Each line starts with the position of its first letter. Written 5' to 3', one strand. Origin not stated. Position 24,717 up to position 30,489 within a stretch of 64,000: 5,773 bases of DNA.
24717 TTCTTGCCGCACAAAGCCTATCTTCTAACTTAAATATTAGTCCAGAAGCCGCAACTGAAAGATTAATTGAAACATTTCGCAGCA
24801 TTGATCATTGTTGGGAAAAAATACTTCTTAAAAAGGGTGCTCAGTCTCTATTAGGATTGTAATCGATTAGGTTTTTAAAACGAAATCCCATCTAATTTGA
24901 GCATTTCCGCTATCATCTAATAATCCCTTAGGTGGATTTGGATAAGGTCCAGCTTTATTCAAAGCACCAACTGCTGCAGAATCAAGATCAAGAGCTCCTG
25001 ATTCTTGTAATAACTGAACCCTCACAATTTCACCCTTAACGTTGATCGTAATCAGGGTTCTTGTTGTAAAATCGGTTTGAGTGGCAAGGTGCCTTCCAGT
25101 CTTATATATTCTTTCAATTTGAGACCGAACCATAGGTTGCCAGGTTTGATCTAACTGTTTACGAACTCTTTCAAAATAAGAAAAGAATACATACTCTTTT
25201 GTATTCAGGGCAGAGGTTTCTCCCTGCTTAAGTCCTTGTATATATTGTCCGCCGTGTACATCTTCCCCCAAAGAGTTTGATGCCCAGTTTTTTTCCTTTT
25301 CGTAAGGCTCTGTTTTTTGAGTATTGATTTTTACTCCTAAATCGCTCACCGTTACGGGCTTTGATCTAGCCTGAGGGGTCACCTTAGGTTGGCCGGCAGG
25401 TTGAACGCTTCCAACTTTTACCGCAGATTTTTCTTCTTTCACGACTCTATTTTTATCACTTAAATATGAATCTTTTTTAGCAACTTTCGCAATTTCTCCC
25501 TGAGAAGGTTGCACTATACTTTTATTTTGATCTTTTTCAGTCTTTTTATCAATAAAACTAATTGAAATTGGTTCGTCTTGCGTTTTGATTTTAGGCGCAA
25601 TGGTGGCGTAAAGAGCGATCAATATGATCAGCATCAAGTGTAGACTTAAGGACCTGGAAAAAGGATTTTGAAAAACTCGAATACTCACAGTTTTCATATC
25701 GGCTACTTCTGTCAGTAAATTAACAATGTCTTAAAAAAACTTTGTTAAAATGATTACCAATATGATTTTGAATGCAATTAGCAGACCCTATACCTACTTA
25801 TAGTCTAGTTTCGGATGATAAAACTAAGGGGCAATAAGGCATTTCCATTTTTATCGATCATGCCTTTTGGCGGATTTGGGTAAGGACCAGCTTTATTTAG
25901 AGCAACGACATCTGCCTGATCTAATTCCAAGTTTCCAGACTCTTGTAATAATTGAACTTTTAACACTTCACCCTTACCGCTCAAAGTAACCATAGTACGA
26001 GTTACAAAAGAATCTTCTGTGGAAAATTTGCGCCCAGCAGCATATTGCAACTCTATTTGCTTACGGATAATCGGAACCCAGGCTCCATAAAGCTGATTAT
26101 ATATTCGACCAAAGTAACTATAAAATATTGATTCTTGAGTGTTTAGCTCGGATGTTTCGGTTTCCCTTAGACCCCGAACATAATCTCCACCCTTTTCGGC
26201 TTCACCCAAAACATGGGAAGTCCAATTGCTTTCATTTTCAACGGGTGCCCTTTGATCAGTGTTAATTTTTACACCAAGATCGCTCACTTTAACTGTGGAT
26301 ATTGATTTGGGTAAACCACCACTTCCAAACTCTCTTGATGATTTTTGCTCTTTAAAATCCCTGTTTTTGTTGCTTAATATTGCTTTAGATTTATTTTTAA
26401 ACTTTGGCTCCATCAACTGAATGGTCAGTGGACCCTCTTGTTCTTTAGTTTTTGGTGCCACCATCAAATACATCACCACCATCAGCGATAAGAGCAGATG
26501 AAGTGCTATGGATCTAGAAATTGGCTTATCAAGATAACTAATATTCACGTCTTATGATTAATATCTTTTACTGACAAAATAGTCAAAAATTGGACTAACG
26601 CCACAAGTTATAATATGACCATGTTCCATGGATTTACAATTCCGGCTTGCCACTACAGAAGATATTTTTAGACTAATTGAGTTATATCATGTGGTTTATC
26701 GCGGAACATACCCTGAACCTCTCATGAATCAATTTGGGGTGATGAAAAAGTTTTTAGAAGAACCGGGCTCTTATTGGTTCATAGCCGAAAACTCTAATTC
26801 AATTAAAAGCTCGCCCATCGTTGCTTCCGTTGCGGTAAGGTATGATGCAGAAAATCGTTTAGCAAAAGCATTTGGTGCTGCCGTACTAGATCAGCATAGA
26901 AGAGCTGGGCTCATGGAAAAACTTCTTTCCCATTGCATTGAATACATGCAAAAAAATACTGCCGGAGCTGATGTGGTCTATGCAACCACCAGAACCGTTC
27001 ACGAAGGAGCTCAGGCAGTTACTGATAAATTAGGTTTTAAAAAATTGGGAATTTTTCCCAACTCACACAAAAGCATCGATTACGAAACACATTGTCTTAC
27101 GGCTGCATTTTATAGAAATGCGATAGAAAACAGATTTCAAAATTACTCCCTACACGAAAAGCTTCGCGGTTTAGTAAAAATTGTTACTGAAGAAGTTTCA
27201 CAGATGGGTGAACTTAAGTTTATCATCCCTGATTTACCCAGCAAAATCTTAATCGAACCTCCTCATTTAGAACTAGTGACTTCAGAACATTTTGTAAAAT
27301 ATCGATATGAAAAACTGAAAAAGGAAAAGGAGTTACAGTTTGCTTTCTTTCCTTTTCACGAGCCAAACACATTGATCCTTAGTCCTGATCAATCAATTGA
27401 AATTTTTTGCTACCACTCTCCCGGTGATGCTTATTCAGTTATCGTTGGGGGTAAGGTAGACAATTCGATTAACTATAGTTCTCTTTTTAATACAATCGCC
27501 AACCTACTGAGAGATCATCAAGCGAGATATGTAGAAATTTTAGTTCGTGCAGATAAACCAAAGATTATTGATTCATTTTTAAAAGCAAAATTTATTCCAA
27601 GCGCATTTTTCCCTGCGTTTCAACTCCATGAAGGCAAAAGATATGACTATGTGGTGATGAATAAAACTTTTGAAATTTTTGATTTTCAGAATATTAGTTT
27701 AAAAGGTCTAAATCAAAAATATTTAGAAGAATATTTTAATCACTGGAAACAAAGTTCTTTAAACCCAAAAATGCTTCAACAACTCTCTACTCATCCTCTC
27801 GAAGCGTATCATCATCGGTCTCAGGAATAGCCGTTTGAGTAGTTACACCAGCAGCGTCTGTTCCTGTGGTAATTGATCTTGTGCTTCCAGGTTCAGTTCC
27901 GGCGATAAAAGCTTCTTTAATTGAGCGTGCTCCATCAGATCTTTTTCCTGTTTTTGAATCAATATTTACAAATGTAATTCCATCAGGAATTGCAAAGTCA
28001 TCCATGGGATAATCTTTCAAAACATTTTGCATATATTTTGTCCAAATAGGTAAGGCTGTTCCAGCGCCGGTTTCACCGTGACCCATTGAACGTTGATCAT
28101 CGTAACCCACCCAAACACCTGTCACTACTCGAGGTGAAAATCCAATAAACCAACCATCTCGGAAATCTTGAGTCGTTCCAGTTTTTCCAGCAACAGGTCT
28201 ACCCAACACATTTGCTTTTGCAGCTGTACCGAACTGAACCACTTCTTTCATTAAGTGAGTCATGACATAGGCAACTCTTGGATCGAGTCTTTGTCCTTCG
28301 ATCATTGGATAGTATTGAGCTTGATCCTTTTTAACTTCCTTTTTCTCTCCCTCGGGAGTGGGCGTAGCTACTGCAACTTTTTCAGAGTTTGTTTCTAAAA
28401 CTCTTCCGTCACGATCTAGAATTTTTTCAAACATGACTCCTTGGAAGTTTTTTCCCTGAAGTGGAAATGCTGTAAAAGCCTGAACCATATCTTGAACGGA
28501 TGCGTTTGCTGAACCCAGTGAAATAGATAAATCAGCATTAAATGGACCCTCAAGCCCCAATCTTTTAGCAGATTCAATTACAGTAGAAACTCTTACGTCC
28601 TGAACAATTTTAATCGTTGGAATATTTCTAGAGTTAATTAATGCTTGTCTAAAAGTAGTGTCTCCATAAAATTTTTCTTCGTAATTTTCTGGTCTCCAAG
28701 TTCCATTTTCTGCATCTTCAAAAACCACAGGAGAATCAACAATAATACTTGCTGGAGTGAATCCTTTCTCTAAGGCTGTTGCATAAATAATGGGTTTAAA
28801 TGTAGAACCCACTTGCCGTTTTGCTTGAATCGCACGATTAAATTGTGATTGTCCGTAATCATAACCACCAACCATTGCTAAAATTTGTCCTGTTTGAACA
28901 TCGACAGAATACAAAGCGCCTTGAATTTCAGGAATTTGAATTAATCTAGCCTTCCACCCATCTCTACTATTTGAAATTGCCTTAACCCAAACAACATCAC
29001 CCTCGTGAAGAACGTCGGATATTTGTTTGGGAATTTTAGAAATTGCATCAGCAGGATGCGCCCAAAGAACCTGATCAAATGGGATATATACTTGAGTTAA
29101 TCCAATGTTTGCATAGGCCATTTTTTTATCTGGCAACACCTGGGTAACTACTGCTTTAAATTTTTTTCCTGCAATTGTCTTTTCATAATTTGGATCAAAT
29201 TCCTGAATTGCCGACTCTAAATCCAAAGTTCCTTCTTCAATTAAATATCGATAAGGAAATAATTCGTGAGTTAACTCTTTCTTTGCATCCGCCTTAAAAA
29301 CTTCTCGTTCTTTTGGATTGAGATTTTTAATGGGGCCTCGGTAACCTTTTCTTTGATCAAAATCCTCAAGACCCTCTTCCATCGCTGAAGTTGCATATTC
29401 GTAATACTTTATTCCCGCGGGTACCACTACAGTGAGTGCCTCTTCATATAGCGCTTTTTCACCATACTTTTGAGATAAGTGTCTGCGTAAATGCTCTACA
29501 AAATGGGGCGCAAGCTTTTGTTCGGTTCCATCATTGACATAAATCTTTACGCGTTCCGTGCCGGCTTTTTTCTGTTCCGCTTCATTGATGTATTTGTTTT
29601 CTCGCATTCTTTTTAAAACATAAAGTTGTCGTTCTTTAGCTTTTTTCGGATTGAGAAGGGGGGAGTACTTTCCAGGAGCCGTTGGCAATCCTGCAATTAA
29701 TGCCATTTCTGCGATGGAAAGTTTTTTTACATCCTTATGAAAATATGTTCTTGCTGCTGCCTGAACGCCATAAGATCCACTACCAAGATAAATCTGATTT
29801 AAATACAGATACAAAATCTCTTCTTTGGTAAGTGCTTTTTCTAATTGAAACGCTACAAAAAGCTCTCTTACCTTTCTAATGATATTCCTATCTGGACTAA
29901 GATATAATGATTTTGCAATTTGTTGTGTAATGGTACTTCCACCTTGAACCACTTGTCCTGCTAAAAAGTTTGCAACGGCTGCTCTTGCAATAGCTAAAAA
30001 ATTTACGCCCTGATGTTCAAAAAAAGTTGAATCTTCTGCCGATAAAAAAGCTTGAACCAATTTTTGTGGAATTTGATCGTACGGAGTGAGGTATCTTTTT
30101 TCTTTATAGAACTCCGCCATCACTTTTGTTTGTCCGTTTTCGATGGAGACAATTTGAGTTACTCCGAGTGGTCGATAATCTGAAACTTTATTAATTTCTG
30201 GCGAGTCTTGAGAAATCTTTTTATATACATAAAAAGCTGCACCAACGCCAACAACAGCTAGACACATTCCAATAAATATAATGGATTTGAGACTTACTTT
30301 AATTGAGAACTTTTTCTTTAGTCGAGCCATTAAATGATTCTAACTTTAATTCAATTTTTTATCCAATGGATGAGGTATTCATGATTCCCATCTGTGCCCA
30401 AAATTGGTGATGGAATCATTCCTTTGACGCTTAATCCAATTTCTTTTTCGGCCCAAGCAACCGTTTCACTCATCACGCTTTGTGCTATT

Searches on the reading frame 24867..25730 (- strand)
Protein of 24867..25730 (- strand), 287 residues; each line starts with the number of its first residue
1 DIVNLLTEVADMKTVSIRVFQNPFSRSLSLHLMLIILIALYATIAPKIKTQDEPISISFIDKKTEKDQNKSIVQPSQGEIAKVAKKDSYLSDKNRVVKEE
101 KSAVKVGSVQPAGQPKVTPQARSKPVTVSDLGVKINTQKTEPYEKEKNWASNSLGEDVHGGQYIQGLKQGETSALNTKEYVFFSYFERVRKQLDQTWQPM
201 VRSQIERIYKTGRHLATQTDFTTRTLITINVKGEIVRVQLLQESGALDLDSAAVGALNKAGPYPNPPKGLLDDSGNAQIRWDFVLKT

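Call 66: search_protein_families(library=pfam, proteins=[window:24867-25730:-], max_evalue=0.00001)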
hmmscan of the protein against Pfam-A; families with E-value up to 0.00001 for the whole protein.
window:24867-25730:- (287 aa): 1 family
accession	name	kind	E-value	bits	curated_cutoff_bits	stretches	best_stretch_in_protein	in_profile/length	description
PF13103.11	TonB_2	-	1.3e-08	35.3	22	1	196-269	3-75/85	TonB C terminal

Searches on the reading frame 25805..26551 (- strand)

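Call 66: search_protein_families(library=pfam, proteins=[window:25805-26551:-], max_evalue=0.00001)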
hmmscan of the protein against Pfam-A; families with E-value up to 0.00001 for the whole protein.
window:25805-26551:- (248 aa): 1 family
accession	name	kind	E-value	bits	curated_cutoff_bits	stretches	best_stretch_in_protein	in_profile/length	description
PF13103.11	TonB_2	-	4e-07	30.5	22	1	158-230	4-75/85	TonB C terminal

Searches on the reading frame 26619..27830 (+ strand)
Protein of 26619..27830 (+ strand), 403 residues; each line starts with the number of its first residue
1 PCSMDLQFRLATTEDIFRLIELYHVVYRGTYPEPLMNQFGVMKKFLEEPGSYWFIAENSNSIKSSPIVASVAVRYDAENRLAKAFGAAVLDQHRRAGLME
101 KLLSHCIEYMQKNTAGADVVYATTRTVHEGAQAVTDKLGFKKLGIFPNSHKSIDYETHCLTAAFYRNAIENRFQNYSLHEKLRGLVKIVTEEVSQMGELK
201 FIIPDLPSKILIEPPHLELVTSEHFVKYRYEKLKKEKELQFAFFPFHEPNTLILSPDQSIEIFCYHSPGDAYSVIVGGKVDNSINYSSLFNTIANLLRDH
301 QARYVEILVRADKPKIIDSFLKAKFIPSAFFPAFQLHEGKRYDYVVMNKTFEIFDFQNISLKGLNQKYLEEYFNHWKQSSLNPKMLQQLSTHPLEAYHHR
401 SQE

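Call 66: search_protein_families(library=pfam, proteins=[window:26619-27830:+], max_evalue=0.00001)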
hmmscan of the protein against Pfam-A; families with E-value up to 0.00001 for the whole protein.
window:26619-27830:+ (403 aa): 1 family
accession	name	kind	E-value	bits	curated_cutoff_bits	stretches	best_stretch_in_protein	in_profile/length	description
PF00583.31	Acetyltransf_1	-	5.8e-09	36.7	20.7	1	19-140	4-116/116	Acetyltransferase (GNAT) family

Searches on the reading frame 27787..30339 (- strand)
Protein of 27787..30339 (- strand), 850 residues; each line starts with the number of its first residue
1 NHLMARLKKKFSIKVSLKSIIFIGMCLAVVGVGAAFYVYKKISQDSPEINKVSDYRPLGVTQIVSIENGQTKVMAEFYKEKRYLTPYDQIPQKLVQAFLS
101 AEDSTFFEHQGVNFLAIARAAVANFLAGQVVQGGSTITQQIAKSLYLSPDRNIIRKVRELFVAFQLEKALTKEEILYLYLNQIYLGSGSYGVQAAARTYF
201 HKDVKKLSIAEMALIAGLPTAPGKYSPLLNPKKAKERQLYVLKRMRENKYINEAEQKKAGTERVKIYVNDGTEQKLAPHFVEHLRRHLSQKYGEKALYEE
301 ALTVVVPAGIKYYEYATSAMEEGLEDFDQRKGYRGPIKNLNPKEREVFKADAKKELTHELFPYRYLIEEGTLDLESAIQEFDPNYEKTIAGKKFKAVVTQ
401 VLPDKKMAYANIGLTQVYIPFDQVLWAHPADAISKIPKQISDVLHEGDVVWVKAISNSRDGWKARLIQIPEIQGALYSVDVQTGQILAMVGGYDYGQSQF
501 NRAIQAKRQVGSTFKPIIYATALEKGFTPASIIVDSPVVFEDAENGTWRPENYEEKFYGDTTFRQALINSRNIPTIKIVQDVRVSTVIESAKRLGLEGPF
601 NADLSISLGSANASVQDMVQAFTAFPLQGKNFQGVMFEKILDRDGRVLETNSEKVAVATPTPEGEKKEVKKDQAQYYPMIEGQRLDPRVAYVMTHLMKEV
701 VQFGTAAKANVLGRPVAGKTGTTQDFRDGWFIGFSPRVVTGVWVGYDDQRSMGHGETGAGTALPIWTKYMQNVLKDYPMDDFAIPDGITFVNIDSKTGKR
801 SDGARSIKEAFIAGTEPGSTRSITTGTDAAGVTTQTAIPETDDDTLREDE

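Call 66: search_protein_families(library=pfam, proteins=[window:27787-30339:-], max_evalue=0.00001)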
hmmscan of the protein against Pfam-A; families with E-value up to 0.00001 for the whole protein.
window:27787-30339:- (850 aa): 3 families
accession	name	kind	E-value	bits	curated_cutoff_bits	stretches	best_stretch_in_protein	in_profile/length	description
PF00912.28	Transgly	-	1.6e-64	217.1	27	1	72-245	3-177/178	Transglycosylase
PF00905.27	Transpeptidase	-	9.6e-26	91.1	22.1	1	479-737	6-267/299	Penicillin binding protein transpeptidase domain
PF17092.11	PCB_OB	-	3.5e-11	44.3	27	1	390-472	31-111/111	Penicillin-binding protein OB-like domain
